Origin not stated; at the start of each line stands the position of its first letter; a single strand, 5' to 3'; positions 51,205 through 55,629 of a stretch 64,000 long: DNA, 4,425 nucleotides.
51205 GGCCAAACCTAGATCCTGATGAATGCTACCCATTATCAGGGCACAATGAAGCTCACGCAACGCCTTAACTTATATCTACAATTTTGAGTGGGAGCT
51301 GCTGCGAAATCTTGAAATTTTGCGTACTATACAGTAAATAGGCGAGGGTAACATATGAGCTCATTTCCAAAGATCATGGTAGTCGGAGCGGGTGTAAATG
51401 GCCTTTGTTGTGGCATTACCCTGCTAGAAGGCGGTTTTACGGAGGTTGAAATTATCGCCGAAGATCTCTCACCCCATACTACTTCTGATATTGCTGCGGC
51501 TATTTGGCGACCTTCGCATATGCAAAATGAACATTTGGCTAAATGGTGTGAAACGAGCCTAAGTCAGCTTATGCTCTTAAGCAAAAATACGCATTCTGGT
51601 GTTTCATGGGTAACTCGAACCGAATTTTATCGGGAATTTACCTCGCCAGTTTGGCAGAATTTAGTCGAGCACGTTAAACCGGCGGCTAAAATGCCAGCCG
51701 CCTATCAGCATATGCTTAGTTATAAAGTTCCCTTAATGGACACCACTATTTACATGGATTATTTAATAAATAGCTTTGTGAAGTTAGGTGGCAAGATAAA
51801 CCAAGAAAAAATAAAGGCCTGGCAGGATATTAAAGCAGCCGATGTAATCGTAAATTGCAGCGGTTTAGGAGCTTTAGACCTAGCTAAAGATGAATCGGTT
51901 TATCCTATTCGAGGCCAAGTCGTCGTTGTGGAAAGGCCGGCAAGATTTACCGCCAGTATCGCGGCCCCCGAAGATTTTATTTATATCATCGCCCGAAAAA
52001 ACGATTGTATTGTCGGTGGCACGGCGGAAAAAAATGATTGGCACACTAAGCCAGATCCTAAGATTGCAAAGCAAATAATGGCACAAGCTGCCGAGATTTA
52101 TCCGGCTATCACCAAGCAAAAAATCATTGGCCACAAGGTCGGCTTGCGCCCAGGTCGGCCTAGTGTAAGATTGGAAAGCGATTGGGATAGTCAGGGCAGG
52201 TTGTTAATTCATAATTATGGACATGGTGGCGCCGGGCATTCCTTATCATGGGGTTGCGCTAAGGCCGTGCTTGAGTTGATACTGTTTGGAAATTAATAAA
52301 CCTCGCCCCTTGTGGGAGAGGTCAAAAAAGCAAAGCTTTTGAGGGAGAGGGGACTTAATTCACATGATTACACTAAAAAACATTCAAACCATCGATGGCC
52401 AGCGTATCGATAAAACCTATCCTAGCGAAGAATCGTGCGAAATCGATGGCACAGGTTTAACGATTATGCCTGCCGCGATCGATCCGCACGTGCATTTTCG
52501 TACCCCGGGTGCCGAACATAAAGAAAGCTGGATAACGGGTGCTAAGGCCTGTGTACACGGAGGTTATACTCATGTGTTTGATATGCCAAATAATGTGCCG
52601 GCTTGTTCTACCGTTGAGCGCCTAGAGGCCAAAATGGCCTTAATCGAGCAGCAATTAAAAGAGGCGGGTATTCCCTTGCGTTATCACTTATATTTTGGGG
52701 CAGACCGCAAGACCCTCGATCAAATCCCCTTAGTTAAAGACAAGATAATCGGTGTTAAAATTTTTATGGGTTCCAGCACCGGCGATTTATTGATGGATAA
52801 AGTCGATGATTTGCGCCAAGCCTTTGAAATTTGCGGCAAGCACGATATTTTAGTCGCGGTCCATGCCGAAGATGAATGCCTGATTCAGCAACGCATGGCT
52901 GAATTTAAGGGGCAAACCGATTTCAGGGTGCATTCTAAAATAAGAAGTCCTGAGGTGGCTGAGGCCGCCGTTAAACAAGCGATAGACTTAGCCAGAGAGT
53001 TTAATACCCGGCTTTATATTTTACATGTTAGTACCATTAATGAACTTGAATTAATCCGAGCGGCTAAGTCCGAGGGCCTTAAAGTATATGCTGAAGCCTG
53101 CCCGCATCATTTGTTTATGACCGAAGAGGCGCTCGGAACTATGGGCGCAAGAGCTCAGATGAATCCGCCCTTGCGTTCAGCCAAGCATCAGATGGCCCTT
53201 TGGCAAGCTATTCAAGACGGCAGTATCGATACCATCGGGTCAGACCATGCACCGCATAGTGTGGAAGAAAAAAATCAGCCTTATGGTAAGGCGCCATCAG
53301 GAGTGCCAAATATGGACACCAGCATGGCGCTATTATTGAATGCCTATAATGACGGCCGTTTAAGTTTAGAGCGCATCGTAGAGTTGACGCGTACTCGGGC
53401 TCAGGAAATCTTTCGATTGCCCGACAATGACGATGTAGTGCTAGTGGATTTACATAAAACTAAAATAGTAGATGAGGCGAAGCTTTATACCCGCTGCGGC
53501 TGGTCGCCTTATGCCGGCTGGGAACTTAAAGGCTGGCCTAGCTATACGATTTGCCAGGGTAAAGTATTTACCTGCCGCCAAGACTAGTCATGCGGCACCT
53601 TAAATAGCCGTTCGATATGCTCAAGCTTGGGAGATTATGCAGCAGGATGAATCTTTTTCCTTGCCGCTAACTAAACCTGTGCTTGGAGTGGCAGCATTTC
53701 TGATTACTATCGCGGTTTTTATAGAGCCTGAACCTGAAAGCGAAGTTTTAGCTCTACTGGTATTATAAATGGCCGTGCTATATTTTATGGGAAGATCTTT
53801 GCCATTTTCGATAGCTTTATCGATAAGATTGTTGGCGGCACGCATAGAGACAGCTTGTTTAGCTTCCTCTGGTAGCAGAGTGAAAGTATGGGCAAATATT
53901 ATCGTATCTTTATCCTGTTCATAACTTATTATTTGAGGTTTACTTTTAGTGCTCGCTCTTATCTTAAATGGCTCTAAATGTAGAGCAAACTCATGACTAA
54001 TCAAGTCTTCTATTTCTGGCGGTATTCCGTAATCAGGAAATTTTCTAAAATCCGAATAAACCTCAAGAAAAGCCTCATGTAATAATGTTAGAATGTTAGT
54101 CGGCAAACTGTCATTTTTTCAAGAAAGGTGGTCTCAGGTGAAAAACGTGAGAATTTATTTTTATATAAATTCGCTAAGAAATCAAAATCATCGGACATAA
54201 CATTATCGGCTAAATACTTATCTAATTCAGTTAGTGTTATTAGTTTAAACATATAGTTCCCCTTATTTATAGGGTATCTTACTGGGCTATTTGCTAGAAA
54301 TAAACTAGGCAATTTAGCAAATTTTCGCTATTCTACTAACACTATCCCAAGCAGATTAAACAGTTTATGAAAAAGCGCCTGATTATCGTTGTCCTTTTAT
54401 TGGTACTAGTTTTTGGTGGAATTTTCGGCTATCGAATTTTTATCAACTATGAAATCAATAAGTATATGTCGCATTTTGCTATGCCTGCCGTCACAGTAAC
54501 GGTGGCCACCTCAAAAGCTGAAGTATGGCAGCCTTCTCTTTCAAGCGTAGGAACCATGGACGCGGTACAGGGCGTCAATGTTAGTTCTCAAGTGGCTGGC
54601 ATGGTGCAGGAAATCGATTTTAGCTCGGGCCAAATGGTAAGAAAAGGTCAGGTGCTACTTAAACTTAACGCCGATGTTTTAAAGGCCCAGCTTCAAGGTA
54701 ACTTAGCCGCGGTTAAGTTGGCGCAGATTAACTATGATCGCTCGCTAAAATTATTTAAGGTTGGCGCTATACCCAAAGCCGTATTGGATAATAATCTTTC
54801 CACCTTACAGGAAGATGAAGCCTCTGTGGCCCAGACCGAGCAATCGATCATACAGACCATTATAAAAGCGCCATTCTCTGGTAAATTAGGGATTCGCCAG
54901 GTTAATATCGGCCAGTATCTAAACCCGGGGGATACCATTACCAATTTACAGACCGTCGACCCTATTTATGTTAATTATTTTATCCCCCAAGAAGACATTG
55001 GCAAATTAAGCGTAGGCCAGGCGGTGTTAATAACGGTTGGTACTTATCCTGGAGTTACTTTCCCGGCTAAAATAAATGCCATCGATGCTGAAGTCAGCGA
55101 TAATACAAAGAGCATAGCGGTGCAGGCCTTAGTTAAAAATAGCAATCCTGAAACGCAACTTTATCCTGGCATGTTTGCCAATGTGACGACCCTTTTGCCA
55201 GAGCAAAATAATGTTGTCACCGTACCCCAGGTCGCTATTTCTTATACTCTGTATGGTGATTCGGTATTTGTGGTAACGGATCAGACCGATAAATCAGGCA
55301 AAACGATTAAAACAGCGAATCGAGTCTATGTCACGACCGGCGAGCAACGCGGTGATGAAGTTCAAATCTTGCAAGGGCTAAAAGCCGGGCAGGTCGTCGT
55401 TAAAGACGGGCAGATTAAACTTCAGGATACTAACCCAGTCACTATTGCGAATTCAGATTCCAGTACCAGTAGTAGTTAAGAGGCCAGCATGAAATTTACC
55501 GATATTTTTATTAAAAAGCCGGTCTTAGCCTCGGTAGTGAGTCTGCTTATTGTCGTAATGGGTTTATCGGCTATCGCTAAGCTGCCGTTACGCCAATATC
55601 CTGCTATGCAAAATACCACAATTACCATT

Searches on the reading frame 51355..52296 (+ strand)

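Call 90: search_protein_families(library=pfam, proteins=[window:51355-52296:+], max_evalue=0.001)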
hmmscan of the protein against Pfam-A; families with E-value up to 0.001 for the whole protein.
window:51355-52296:+ (313 aa): 1 family
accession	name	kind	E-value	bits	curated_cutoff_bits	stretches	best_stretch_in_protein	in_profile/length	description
PF01266.30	DAO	-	7.2e-33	115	27.9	1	7-307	2-352/353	FAD dependent oxidoreductase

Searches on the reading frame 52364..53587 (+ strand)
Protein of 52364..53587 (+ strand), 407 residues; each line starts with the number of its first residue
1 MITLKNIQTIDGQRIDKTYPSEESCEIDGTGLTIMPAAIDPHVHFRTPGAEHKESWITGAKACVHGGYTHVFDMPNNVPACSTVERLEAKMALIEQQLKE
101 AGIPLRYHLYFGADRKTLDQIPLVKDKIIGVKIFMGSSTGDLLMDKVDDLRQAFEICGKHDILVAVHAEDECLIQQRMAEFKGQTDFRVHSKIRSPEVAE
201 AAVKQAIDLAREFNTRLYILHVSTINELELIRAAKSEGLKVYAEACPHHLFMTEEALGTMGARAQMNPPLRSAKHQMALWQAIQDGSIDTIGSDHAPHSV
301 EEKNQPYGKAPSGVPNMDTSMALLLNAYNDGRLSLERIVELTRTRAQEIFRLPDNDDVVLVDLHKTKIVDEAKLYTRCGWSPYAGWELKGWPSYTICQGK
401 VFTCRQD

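Call 90: search_protein_families(library=pfam, proteins=[window:52364-53587:+], max_evalue=0.001)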
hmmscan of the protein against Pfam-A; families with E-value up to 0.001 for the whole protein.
window:52364-53587:+ (407 aa): 1 family
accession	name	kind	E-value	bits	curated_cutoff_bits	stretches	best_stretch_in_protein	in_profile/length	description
PF01979.26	Amidohydro_1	-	2.2e-14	53.9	25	1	33-355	1-303/345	Amidohydrolase family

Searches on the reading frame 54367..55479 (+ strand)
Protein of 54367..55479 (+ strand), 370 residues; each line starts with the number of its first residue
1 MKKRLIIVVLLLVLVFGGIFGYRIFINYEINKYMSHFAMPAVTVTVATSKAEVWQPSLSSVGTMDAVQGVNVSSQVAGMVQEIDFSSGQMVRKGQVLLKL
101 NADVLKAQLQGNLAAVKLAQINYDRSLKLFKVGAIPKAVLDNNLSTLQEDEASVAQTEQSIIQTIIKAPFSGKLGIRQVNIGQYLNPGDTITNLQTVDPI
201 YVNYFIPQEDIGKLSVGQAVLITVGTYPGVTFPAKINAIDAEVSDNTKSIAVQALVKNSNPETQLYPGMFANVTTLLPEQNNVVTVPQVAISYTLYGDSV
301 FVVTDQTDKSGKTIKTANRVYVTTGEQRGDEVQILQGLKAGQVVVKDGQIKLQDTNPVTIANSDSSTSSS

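Call 90: search_protein_families(library=pfam, proteins=[window:54367-55479:+], max_evalue=0.001)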
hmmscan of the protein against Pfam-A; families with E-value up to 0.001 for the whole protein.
window:54367-55479:+ (370 aa): 3 families
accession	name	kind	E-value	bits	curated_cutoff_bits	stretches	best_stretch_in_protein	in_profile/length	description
PF16576.10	HlyD_D23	-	1.3e-26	93.7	30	1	64-271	14-214/214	Barrel-sandwich domain of CusB or HlyD membrane-fusion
PF13437.12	HlyD_3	-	2.3e-18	67.3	22.2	1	166-268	2-106/106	HlyD family secretion protein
PF13533.13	Biotin_lipoyl_2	-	0.00014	22.1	29.8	1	70-101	1-32/32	Biotin-lipoyl like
